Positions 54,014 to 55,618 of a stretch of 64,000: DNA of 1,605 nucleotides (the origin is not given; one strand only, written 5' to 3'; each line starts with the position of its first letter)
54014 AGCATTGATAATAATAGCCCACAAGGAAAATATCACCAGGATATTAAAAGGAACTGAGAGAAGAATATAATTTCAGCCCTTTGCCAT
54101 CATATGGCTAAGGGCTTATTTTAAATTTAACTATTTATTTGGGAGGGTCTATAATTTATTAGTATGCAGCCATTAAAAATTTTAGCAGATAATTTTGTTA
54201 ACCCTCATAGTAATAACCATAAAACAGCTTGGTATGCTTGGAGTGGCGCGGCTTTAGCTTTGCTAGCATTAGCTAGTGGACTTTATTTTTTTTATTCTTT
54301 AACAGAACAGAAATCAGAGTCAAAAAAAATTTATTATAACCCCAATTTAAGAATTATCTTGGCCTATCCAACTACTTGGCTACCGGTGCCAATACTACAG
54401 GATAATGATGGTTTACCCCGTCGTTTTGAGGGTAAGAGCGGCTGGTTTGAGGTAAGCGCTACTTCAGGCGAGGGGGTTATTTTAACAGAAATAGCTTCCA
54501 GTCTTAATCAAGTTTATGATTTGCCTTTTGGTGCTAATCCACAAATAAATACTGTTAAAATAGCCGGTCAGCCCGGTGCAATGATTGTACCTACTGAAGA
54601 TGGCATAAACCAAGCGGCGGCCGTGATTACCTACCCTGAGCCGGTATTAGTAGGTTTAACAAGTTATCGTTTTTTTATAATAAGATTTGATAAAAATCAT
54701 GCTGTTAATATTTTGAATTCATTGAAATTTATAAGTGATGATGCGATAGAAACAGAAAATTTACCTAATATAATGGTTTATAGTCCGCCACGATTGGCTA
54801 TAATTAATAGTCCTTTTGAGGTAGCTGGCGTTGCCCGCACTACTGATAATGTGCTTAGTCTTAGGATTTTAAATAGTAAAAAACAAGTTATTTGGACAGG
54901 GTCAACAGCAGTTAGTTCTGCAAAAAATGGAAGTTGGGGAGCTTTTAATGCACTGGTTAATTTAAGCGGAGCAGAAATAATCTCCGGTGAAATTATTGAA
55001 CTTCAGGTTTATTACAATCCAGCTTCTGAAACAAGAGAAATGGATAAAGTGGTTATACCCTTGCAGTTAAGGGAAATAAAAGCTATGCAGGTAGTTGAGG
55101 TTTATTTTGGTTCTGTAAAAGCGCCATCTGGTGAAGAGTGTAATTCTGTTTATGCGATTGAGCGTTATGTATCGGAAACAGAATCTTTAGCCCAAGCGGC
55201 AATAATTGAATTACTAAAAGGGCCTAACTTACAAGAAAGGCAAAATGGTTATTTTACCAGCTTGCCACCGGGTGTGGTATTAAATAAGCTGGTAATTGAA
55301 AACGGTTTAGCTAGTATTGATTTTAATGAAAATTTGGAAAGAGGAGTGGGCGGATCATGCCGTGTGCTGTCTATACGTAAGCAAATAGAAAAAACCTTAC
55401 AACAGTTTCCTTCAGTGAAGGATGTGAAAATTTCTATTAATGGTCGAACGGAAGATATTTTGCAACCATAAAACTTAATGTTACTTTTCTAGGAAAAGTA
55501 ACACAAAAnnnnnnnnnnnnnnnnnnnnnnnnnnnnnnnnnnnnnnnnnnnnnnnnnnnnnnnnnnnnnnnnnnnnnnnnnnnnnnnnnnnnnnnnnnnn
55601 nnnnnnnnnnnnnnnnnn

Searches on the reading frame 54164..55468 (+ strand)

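Call 34: search_protein_families(library=pfam, proteins=[window:54164-55468:+], max_evalue=0.0001)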
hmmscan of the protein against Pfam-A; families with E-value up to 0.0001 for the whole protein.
window:54164-55468:+ (435 aa): 2 families
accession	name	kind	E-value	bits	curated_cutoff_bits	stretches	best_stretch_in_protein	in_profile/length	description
PF10646.14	Germane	-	2.5e-18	67.2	23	1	313-429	2-115/117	Sporulation and spore germination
PF10648.15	Gmad2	-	2.3e-08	34.7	25.7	1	202-271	1-69/86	Immunoglobulin-like domain of bacterial spore germination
